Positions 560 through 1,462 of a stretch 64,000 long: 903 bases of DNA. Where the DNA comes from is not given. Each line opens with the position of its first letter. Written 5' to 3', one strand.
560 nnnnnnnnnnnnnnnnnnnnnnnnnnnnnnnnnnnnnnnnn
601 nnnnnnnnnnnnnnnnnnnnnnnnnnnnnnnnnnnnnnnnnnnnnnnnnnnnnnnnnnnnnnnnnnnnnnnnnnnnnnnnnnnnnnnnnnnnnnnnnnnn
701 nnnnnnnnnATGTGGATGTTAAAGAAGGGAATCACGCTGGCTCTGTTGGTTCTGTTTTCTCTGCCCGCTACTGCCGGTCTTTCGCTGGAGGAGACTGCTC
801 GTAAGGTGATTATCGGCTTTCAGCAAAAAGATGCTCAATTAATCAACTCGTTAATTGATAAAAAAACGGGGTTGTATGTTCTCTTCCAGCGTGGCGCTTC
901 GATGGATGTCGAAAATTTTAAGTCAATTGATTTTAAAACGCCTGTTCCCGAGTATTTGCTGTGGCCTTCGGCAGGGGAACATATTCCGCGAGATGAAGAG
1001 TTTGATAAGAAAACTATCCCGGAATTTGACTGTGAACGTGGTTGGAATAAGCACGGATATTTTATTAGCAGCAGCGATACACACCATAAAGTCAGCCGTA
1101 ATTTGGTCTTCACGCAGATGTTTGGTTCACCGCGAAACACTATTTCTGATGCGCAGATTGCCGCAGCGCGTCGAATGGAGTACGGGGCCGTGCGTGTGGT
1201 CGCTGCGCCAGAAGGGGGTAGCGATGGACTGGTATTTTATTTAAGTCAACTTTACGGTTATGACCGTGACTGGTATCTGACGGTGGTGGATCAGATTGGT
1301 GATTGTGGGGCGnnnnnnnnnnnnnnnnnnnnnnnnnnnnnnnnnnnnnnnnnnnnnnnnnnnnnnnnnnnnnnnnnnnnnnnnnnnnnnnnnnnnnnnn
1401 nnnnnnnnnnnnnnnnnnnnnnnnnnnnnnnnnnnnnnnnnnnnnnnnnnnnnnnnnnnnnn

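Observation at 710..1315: Signal-peptide protein encoded divergently from yegQ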

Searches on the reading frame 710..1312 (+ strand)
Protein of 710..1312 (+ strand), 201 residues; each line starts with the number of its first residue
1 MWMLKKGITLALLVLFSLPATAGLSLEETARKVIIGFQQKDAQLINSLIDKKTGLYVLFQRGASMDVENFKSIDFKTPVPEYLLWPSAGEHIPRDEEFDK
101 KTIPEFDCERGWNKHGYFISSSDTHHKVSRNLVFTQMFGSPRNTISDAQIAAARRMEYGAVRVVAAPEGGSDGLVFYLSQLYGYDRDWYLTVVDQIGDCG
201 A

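Call 5: search_protein_families(proteins=[window:710-1312:+], library=ncbifam, max_evalue=1)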
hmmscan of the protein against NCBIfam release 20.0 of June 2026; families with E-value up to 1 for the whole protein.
window:710-1312:+ (201 aa): 0 families

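Call 9: profile_search(protein=window:710-1312:+)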
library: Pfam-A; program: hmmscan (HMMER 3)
A. the first sequence (201 residues): domains with independent E <= 10: 0; with E <= 0.001: 0
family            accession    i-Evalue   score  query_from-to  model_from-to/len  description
(no Pfam family matches the first sequence, even at E <= 10)

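Call 10: find_homologous_proteins(query=window:710-1312:+, max_evalue=0.001)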
Query window:710-1312:+ (201 aa): 21 proteins with E <= 0.001 among 511 candidates.
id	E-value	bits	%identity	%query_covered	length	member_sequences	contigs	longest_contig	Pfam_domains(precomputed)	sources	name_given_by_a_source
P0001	9.4e-130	448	99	100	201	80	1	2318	-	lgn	-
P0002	3.9e-116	404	89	100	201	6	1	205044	-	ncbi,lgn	ncbi:hypothetical protein ACNENL_002241 [Escherichia fergusonii]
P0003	4.6e-116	403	88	100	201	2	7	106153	-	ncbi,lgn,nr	ncbi:hypothetical protein ABSL22_002034 [Escherichia coli]|nr:hypothetical protein [Escherichia coli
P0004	1.7e-115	401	88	100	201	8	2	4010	-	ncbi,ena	-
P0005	7.1e-111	386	84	100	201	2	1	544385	-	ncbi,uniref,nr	ncbi:hypothetical protein [Escherichia whittamii]|uniref:hypothetical protein n=1 Tax=Escherichia wh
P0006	1.9e-106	372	82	100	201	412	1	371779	-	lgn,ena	-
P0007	4.0e-89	315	75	100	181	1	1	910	-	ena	-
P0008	1.3e-77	278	69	96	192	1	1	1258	-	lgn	-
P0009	9.1e-77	275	98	63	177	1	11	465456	-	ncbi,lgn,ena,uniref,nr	ncbi:hypothetical protein [Escherichia coli]|uniref:hypothetical protein n=1 Tax=Escherichia coli Ta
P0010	3.6e-75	270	62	100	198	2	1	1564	-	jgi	-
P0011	1.9e-72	261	60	99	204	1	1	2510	-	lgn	-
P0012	4.0e-66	240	63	94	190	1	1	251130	-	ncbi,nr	ncbi:hypothetical protein OH693_09170 [Escherichia coli]|nr:hypothetical protein [Escherichia coli]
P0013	2.8e-63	231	55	100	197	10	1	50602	-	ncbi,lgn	ncbi:TPA: hypothetical protein ACNVLA_004914 [Klebsiella aerogenes]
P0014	2.8e-53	198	74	60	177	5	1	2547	-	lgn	-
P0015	6.7e-49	184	77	55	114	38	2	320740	-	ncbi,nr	ncbi:hypothetical protein [Escherichia coli]|nr:hypothetical protein [Escherichia coli] MCG4391463.1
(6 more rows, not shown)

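Call 11: search_protein_families(proteins=[window:710-1312:+], library=padloc, max_evalue=1)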
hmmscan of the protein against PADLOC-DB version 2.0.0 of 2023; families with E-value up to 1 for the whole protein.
window:710-1312:+ (201 aa): 0 families

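Call 12: search_protein_families(proteins=[window:710-1312:+], library=phrogs, max_evalue=1)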
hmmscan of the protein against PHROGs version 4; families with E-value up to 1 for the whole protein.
window:710-1312:+ (201 aa): 0 families

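Call 17: search_solved_structures(query=A2, max_evalue=10)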
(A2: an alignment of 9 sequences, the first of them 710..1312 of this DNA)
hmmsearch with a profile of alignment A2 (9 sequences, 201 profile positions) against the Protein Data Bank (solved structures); distinct sequences matched with E-value up to 10: 2.
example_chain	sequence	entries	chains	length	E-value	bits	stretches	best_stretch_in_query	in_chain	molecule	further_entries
3cmt_A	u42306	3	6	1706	0.092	15.4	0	143-182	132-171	Protein recA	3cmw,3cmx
3cmv_A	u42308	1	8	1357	0.33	13.6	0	143-182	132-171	Protein recA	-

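Call 21: find_encoding_contigs(protein=P0013, flank=6000, max_places=3)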
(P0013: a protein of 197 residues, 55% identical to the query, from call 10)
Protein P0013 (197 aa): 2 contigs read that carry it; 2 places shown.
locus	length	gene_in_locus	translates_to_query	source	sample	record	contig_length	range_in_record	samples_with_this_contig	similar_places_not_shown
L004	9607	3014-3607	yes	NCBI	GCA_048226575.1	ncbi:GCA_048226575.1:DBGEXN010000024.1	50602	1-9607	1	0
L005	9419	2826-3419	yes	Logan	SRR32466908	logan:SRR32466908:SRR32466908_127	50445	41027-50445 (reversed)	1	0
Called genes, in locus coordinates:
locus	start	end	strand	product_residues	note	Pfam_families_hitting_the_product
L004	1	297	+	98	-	PF07690:MFS_1 (weak)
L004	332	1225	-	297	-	PF00781:DAGK_cat, PF19279:YegS_C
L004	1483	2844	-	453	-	PF01136:Peptidase_U32, PF16325:Peptidase_U32_C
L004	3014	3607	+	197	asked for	-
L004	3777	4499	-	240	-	PF00072:Response_reg, PF00486:Trans_reg_C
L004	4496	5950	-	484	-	PF00672:HAMP, PF00512:HisKA, PF02518:HATPase_c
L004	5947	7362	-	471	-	PF00083:Sugar_tr (weak), PF05977:MFS_3, PF07690:MFS_1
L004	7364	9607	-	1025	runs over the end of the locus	PF00873:ACR_tran, PF03176:MMPL (faint), PF02355:SecD_SecF_C (weak)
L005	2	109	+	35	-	?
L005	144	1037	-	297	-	PF00781:DAGK_cat, PF19279:YegS_C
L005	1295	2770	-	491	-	PF01136:Peptidase_U32, PF16325:Peptidase_U32_C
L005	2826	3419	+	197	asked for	-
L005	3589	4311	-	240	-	PF00072:Response_reg, PF00486:Trans_reg_C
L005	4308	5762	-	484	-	PF00672:HAMP, PF00512:HisKA, PF02518:HATPase_c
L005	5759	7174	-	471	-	PF00083:Sugar_tr (weak), PF05977:MFS_3, PF07690:MFS_1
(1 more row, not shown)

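Call 22: find_encoding_contigs(protein=P0005, flank=6000, max_places=2)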
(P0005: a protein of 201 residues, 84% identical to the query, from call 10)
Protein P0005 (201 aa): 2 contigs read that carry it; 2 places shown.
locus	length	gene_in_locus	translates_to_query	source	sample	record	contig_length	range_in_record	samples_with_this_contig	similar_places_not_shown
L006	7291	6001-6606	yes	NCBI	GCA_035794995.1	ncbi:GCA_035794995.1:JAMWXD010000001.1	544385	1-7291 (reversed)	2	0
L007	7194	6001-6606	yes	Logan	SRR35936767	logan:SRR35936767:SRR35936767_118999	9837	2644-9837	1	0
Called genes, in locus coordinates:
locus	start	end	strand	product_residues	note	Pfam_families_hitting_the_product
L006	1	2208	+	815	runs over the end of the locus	PF10145:PhageMin_Tail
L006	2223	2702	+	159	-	PF06995:Phage_P2_GpU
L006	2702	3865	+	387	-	PF05954:Phage_GPD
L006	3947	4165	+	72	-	PF04606:Ogr_Delta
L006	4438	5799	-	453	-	PF01136:Peptidase_U32, PF16325:Peptidase_U32_C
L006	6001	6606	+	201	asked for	-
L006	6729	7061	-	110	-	PF07411:DUF1508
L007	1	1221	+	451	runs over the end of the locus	PF03611:EIIC-GAT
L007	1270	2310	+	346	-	PF08240:ADH_N, PF16912:Glu_dehyd_C (weak), PF01262:AlaDh_PNT_C, PF00107:ADH_zinc_N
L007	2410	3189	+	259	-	PF00392:GntR (faint), PF08220:HTH_DeoR, PF08279:HTH_11 (faint), PF00455:DeoRC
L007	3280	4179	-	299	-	PF00781:DAGK_cat, PF19279:YegS_C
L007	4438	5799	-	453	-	PF01136:Peptidase_U32, PF16325:Peptidase_U32_C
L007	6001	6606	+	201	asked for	-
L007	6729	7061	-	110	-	PF07411:DUF1508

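Call 23: find_encoding_contigs(protein=P0006, flank=6000, max_places=3)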
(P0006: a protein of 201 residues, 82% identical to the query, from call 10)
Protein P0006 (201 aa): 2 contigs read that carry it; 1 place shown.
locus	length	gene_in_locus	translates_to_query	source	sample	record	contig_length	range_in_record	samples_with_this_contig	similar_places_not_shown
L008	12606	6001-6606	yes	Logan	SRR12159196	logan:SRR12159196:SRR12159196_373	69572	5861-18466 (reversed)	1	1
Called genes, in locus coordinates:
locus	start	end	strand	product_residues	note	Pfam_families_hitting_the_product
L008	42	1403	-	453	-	PF01136:Peptidase_U32, PF16325:Peptidase_U32_C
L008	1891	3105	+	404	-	PF14284:PcfJ (faint)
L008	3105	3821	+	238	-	PF06889:DUF1266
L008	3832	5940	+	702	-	PF13226:DUF4034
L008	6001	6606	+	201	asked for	-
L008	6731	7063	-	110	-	PF07411:DUF1508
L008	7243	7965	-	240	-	PF00072:Response_reg, PF00486:Trans_reg_C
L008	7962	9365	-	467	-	PF00672:HAMP, PF00512:HisKA, PF02518:HATPase_c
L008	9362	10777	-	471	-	PF05977:MFS_3, PF07690:MFS_1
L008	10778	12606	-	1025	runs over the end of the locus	PF00873:ACR_tran, PF03176:MMPL (weak), PF02355:SecD_SecF_C (faint)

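Call 24: predict_structure(alignment_id=A2)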
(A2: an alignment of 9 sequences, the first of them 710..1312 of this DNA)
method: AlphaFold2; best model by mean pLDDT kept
length: 201 residues; sequences in the alignment: 9
mean_pLDDT: 41.4   pTM: 0.40
mean pLDDT of the five models: 41.4, 35.7, 35.5, 34.8, 34.4
residues with pLDDT >= 90: 0; 70-90: 1; 50-70: 47; < 50: 153
segments of 3 or more residues with pLDDT < 50: 1-7, 10-23, 51-71, 77-162, 165-174, 180-184, 192-201
pLDDT, mean of each block of 10 residues (from residue 1): 48 39 52 64 63 45 34 48 28 32 31 28 26 27 40 44 46 49 49 39 28
secondary structure, 60 per line:
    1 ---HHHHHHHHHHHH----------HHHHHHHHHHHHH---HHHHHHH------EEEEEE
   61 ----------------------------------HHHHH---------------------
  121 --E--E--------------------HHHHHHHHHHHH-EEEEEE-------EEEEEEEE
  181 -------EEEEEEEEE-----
elements in order: H4-15 H26-38 H42-48 E55-60 H95-99 H147-158 E160-165 E173-180 E188-196

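Call 25: search_protein_representatives(alignment_id=A2)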
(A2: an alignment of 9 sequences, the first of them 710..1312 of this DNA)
Query: 9 sequences, 201 profile positions. Proteins with E-value up to 0.001 (for the whole library): 210; up to 1e-10: 99; up to 1e-30: 6. The best 150 are listed.
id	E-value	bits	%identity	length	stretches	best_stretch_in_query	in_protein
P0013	1.6e-99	347.7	-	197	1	1-201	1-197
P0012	9.3e-71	253.8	-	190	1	12-201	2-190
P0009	2.1e-68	246.1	-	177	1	1-128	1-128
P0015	1.2e-57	210.9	-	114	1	1-111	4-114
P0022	3.5e-54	199.7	-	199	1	1-201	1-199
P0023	1.8e-36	141.8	-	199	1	1-199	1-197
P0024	7.7e-25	103.9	-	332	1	26-200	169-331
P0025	3.1e-24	101.9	-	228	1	21-200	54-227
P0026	3.8e-24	101.6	-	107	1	1-102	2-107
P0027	4.2e-24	101.5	-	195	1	7-199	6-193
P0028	1.3e-23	99.9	-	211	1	18-201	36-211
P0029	2.6e-23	98.9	-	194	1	13-200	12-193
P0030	2.7e-22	95.6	-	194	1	8-200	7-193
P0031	1.5e-21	93.1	-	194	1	16-201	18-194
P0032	2.8e-21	92.2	-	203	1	11-201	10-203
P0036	2.0e-20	89.4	-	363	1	21-200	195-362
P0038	5.7e-20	88.0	-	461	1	23-200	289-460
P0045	6.6e-19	84.5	-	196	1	3-201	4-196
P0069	1.1e-14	70.8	-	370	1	15-201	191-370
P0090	3.6e-12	62.5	-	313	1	25-200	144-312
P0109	7.7e-11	58.2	-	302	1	22-201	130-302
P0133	3.2e-09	52.9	-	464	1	23-200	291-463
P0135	3.9e-09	52.6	-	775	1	23-200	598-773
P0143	1.7e-08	50.5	-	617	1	25-201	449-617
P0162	3.9e-07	46.1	-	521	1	23-200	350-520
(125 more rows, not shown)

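Call 31: search_solved_structures(query=A3, max_evalue=10)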
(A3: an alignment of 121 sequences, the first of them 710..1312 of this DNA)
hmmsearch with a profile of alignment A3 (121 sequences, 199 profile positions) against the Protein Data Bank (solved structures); distinct sequences matched with E-value up to 10: 3.
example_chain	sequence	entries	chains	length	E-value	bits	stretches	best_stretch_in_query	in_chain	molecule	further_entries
8feh_D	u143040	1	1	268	0.4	13.3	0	53-98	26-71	Minor capsid protein A1 fusion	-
5vox_e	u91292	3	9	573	1.7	11.2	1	32-105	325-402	effector protein SidK | Uncharacterized protein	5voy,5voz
6wlz_X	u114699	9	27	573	1.7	11.2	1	32-105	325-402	SidK | Type IV secretion protein Dot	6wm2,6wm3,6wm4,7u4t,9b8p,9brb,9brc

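Call 32: list_cluster_members(proteins=[window:710-1312:+, P0022, P0023, P0025, P0027, P0029, P0032, P0024, P0038, P0045])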
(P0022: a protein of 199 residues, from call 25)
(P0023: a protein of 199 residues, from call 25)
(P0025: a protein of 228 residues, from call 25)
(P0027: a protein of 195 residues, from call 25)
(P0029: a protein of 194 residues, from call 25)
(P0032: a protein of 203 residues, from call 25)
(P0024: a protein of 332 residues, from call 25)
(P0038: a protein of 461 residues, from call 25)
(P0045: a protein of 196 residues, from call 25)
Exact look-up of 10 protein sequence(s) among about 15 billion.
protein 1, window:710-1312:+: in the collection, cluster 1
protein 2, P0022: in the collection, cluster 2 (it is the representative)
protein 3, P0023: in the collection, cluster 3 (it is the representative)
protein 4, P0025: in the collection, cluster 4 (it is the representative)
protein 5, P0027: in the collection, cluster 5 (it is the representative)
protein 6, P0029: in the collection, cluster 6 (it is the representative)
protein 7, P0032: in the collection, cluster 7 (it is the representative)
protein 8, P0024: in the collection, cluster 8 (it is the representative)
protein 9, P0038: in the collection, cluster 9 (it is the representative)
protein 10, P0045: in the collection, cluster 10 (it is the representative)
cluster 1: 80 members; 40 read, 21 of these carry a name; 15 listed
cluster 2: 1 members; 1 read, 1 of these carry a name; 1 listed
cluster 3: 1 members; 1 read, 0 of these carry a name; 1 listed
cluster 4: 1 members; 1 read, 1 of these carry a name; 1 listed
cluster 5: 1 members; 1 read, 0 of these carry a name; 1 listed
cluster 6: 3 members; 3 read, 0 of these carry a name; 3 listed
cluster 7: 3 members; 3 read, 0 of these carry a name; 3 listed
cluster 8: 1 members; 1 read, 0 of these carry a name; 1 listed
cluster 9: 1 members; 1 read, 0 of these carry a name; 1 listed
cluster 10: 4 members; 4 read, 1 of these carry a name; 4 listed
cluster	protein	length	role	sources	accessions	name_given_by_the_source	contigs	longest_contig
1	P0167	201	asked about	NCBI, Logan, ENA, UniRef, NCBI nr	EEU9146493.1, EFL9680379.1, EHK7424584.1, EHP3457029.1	hypothetical protein ACRRCN_004736 [Escherichia coli] | hypothetical protein n=1 Tax=Escherichia coli TaxID=562 RepID=UPI0005AB75DB | hypothetical protein [Escherichia coli]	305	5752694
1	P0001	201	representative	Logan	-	-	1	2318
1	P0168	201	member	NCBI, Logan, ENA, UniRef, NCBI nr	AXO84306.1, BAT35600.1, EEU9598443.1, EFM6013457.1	hypothetical protein EYW98_16670 [Escherichia coli] | hypothetical protein n=1 Tax=Escherichia TaxID=561 RepID=UPI000721A105 | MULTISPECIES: hypothetical protein [Escherichia]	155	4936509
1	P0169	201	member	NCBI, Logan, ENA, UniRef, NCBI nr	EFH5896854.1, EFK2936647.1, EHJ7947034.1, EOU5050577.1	TPA: hypothetical protein ACGQEZ_000410 [Escherichia coli] | hypothetical protein n=1 Tax=Escherichia coli TaxID=562 RepID=UPI0010CB887A | hypothetical protein [Escherichia coli]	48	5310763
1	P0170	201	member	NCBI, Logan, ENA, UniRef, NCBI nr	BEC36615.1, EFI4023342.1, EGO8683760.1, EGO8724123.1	TPA: hypothetical protein HIF34_003827 [Escherichia coli] | hypothetical protein n=1 Tax=Escherichia TaxID=561 RepID=UPI0005798502 | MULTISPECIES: hypothetical protein [Escherichia]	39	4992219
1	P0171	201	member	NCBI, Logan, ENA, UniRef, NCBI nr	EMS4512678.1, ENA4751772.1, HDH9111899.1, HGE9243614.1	TPA: hypothetical protein ACGBQD_001808 [Escherichia coli] | hypothetical protein n=1 Tax=Escherichia coli TaxID=562 RepID=UPI0014142FB5 | hypothetical protein [Escherichia coli]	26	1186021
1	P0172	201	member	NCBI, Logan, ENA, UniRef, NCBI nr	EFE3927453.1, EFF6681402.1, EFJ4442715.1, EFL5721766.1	hypothetical protein CHZ71_001708 [Escherichia coli] | Uncharacterized protein n=1 Tax=Escherichia coli TaxID=562 RepID=A0A376SA11_ECOLX | hypothetical protein [Escherichia coli]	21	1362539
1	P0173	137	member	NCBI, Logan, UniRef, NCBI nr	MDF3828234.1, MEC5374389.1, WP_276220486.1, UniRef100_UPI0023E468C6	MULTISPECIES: hypothetical protein [unclassified Pseudocitrobacter] | hypothetical protein n=1 Tax=unclassified Pseudocitrobacter TaxID=2638778 ...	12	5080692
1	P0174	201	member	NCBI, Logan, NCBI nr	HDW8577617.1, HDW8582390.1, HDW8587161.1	TPA: hypothetical protein RM991_000571 [Escherichia coli] | hypothetical protein [Escherichia coli]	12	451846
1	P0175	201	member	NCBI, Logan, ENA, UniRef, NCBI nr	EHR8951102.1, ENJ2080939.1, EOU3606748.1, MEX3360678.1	hypothetical protein AB4P62_07540 [Escherichia coli] | hypothetical protein n=1 Tax=Escherichia coli TaxID=562 RepID=UPI001D4CA81B | hypothetical protein [Escherichia coli]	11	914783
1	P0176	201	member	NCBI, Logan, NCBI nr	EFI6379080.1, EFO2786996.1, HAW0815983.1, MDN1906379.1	hypothetical protein FCZ48_18200 [Escherichia coli] | hypothetical protein [Escherichia coli]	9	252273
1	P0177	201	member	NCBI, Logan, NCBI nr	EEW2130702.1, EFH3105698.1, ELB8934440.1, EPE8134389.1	hypothetical protein D9I98_09405 [Escherichia coli] | hypothetical protein [Escherichia coli]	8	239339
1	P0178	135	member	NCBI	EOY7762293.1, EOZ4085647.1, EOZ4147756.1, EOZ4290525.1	hypothetical protein ACQEJH_000001, partial [Escherichia coli]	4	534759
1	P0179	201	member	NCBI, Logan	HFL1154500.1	TPA: hypothetical protein ACGSE5_000556 [Escherichia coli]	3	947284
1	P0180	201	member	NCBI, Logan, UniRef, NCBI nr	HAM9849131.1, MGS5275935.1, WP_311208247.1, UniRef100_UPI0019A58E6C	hypothetical protein [Escherichia coli] | hypothetical protein n=1 Tax=Escherichia coli TaxID=562 RepID=UPI0019A58E6C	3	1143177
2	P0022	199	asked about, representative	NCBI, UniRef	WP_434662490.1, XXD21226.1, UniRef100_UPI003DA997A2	hypothetical protein ACMYSL_09920 [Klebsiella sp. MISC125] | hypothetical protein n=1 Tax=Klebsiella sp. MISC125 TaxID=2755386 RepID=UPI003DA997A2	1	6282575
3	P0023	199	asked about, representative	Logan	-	-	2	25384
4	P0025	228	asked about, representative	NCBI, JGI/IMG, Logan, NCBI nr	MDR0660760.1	MAG: hypothetical protein LBG19_08165 [Prevotellaceae bacterium] | hypothetical protein | hypothetical protein [Prevotellaceae bacterium]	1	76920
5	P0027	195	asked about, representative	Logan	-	-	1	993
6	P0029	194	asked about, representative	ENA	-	-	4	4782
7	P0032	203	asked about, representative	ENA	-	-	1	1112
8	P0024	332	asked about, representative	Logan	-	-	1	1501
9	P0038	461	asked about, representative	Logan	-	-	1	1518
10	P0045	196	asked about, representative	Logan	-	-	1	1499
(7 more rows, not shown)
